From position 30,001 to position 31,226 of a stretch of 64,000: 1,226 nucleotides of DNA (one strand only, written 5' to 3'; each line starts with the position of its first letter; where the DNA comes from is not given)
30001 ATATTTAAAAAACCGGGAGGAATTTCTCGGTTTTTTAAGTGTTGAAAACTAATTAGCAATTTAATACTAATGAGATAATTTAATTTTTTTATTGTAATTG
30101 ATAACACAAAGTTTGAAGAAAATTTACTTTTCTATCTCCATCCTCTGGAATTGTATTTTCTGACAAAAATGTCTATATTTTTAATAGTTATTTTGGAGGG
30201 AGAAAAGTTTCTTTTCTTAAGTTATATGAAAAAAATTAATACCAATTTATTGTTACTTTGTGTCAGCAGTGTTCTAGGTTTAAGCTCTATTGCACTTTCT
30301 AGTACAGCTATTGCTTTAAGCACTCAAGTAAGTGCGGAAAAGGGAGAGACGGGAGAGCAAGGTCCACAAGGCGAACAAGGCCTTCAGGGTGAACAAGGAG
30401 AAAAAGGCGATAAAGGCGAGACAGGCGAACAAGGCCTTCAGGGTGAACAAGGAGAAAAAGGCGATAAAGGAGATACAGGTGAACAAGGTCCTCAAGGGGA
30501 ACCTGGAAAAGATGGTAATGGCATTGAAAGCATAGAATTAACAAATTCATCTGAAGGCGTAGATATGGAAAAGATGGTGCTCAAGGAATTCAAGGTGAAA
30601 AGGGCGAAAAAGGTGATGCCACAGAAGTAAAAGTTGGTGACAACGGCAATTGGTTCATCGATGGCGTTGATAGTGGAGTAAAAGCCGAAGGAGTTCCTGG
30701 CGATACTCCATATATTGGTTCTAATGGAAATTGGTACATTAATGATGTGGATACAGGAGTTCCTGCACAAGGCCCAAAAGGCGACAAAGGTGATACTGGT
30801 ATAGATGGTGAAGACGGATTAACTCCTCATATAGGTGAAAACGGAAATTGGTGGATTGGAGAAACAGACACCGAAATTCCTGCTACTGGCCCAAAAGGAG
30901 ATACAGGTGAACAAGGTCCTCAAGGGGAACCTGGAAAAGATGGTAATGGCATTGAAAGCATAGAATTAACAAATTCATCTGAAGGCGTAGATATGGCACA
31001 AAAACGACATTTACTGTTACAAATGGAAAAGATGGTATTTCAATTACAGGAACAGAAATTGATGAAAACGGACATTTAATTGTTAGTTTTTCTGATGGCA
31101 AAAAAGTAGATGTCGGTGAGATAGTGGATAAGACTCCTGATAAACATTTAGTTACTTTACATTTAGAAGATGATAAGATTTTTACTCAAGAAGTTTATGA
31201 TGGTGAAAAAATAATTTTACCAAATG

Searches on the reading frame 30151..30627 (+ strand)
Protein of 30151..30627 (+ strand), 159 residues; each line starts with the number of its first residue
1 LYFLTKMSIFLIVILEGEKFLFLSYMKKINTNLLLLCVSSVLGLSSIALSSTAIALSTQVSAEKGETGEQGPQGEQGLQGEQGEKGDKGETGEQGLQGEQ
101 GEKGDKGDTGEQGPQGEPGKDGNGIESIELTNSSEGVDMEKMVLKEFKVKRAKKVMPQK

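Call 3: search_protein_families(library=pfam, proteins=[window:30151-30627:+], max_evalue=0.01)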
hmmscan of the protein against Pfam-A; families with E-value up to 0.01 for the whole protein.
window:30151-30627:+ (159 aa): 1 family
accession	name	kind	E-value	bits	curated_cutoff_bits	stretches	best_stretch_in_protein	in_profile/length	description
PF01391.23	Collagen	-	9.3e-11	41.8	27.2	1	65-122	1-58/60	Collagen triple helix repeat (20 copies)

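Call 5: search_protein_families(library=ncbifam, proteins=[window:30151-30627:+], max_evalue=0.01)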
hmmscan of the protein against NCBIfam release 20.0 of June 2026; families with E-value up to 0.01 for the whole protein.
window:30151-30627:+ (159 aa): 3 families
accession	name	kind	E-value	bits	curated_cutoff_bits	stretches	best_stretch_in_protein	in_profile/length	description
NF038329.2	gly_rich_SclB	equivalog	1.8e-16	60.1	325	1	62-123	120-181/442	LPXTG-anchored collagen-like adhesin Scl2/SclB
NF038330.1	adhesin_SclA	exception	4.4e-15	56.2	400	1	62-124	177-239/405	LPXTG-anchored collagen-like adhesin Scl1/SclA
NF046116.1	adhesin_Lcl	equivalog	8.9e-13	47.6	500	1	64-123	101-275/431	collagen-like adhesin Lcl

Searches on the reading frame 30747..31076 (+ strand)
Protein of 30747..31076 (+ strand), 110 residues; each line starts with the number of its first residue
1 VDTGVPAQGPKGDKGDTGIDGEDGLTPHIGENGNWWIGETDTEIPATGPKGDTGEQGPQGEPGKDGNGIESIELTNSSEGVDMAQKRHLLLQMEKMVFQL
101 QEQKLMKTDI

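Call 3: search_protein_families(library=pfam, proteins=[window:30747-31076:+], max_evalue=0.01)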
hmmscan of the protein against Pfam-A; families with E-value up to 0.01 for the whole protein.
window:30747-31076:+ (110 aa): 1 family
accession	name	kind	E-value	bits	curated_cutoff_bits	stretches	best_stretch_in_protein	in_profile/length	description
PF01391.23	Collagen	-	7.4e-05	22.9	27.2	1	8-66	3-58/60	Collagen triple helix repeat (20 copies)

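Call 5: search_protein_families(library=ncbifam, proteins=[window:30747-31076:+], max_evalue=0.01)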
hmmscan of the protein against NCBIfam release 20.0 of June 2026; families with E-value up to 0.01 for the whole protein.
window:30747-31076:+ (110 aa): 3 families
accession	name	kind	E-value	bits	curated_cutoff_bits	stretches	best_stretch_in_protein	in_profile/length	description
NF038330.1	adhesin_SclA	exception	2.1e-06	27.6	400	1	8-73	140-202/405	LPXTG-anchored collagen-like adhesin Scl1/SclA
NF038329.2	gly_rich_SclB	equivalog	6.6e-06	25.3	325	1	7-67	124-181/442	LPXTG-anchored collagen-like adhesin Scl2/SclB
NF046116.1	adhesin_Lcl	equivalog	6.9e-06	24.9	500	1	8-66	158-207/431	collagen-like adhesin Lcl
